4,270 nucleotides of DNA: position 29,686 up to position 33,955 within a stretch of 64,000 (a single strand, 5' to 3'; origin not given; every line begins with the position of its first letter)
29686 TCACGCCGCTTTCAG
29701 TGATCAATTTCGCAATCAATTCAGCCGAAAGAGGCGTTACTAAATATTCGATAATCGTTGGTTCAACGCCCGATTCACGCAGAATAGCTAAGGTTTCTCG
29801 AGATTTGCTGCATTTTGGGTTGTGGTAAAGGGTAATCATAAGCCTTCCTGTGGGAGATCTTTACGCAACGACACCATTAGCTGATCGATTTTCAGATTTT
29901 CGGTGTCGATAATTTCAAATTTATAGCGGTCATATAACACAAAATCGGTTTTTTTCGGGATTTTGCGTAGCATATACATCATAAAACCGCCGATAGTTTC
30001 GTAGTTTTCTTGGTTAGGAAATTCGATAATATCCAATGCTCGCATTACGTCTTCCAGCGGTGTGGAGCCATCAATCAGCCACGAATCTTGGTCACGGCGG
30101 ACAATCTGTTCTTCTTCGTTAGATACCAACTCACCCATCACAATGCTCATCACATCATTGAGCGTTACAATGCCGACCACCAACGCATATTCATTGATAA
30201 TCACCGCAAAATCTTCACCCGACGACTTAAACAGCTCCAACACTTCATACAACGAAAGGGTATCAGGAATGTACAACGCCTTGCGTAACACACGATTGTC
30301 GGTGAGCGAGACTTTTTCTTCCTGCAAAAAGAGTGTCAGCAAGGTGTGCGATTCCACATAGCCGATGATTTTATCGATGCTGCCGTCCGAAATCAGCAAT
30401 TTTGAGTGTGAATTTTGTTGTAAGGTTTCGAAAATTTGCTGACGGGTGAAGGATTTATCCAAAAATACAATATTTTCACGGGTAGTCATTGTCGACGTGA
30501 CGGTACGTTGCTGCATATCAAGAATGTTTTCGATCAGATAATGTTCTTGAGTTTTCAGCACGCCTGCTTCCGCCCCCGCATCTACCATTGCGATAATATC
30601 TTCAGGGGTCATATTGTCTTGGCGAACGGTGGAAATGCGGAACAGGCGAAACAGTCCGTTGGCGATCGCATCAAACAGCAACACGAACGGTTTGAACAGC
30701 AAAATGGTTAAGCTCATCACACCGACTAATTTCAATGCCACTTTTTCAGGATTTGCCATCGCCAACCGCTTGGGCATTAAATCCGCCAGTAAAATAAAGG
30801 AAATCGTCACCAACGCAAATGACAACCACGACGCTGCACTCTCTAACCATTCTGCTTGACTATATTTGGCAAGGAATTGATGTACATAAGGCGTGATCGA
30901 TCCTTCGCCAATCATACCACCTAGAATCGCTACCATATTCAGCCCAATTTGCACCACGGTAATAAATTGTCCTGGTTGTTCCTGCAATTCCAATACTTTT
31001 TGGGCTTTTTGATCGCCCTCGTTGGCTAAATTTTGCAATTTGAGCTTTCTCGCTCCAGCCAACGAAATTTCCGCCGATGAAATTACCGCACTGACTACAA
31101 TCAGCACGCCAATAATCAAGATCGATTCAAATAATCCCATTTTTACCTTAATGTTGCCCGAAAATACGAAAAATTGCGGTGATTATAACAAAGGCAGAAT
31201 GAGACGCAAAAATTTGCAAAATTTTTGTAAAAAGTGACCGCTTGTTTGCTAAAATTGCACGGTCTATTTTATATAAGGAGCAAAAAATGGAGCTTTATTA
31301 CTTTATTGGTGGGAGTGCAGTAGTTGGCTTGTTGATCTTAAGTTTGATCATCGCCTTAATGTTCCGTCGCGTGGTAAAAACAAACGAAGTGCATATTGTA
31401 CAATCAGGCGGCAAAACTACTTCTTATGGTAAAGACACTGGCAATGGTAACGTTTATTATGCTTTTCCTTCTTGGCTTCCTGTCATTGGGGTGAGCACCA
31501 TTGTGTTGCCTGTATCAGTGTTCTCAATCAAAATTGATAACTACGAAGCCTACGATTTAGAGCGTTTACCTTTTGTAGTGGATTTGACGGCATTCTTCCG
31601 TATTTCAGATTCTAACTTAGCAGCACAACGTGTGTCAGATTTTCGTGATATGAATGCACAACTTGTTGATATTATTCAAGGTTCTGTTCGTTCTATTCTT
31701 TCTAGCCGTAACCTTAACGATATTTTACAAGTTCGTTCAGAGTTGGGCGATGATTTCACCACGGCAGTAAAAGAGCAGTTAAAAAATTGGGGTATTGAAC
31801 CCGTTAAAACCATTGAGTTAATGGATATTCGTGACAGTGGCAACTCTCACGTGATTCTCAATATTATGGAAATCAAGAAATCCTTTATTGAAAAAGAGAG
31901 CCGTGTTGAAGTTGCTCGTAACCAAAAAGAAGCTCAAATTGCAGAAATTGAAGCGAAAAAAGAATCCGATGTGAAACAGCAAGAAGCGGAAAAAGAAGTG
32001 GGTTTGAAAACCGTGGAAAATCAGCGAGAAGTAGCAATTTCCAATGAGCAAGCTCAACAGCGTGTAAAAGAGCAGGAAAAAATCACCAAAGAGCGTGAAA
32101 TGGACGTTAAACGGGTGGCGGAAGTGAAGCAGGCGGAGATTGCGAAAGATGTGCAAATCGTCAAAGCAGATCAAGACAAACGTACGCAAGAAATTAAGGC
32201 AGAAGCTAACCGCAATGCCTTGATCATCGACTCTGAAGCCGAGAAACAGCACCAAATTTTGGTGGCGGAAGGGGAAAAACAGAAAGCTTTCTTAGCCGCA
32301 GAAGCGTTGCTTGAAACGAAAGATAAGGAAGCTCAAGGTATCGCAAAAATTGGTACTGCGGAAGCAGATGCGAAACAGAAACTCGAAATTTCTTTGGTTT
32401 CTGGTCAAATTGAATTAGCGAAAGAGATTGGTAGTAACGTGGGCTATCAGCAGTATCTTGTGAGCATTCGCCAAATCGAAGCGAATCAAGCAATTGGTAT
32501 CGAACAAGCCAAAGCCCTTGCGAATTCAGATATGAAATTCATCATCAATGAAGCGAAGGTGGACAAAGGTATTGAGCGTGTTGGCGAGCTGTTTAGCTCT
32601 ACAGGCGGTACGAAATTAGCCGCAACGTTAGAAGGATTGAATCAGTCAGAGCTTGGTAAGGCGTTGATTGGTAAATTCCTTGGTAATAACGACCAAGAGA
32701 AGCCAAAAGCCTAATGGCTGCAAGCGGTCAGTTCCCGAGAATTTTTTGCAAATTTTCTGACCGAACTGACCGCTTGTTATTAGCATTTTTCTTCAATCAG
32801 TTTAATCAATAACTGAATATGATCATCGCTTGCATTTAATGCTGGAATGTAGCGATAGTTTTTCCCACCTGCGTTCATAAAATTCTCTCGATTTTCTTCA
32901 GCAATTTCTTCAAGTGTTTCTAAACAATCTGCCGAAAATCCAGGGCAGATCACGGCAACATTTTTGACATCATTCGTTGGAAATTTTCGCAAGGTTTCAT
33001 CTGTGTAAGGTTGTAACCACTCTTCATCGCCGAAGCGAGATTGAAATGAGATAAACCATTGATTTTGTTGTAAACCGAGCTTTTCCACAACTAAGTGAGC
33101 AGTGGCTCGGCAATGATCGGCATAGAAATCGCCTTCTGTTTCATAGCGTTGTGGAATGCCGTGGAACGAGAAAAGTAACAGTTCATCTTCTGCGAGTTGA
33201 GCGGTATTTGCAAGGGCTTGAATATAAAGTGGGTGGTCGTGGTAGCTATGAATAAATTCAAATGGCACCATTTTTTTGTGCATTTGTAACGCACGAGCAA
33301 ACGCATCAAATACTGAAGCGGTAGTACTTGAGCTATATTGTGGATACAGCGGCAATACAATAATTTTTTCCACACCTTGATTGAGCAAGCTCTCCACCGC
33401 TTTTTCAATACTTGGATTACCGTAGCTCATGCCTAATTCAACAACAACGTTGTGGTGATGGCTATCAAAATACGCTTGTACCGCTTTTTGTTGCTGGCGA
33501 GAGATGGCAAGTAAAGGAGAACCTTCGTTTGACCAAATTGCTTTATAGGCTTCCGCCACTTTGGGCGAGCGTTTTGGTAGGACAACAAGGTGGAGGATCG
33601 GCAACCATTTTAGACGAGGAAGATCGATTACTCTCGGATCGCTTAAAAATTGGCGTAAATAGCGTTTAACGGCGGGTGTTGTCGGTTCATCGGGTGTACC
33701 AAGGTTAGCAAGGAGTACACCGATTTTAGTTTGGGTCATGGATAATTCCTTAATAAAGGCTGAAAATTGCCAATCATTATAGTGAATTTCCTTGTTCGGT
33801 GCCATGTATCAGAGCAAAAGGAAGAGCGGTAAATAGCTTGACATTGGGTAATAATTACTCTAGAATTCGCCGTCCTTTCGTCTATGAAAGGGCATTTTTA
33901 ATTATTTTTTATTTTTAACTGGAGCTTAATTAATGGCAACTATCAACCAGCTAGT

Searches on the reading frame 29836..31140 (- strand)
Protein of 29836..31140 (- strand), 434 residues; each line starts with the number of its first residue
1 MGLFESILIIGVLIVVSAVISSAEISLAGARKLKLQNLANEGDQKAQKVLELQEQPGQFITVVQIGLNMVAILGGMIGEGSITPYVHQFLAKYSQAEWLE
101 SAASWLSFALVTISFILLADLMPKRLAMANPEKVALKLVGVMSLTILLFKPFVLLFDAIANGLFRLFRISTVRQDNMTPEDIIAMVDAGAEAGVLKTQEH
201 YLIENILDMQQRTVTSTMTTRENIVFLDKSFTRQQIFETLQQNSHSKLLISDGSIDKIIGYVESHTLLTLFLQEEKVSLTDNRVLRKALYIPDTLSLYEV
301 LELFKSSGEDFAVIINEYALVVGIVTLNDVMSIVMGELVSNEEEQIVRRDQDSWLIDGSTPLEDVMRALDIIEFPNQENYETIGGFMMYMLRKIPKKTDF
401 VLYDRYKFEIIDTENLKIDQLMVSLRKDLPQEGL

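Call 97: search_protein_families(library=pfam, proteins=[window:29836-31140:-], max_evalue=1e-8)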
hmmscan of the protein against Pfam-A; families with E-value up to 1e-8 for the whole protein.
window:29836-31140:- (434 aa): 2 families
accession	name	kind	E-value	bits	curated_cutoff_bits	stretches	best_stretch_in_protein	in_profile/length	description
PF01595.25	CNNM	-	1.9e-42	145.4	28.4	1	9-199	2-181/181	Cyclin M transmembrane N-terminal domain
PF03471.22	CorC_HlyC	-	9.1e-20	70.9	27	1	348-425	2-79/81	Transporter associated domain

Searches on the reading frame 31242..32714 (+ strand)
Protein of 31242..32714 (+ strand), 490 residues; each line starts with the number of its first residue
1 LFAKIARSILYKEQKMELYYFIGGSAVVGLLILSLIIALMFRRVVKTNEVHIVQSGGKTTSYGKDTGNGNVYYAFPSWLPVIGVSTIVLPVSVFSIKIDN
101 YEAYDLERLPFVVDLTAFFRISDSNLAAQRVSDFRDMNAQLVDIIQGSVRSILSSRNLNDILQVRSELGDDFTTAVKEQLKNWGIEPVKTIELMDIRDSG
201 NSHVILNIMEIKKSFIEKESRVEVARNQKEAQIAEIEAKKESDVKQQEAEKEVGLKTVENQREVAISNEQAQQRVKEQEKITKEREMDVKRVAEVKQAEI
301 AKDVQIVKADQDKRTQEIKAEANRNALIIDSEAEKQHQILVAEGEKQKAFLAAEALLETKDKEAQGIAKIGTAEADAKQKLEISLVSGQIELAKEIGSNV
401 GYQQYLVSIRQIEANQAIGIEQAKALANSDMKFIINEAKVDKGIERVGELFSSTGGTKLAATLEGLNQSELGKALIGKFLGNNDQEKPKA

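Call 97: search_protein_families(library=pfam, proteins=[window:31242-32714:+], max_evalue=1e-8)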
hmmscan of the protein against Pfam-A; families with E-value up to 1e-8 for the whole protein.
window:31242-32714:+ (490 aa): 1 family
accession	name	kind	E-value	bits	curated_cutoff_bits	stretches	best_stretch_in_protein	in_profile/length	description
PF01145.31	Band_7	-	1.8e-17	64.4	23.6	1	44-229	2-176/176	SPFH domain / Band 7 family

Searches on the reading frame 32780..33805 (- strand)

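Call 97: search_protein_families(library=pfam, proteins=[window:32780-33805:-], max_evalue=1e-8)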
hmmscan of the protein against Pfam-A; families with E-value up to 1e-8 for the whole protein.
window:32780-33805:- (341 aa): 1 family
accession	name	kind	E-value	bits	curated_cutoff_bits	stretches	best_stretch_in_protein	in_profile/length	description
PF00762.24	Ferrochelatase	-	7.3e-118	393.6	27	1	27-340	1-316/317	Ferrochelatase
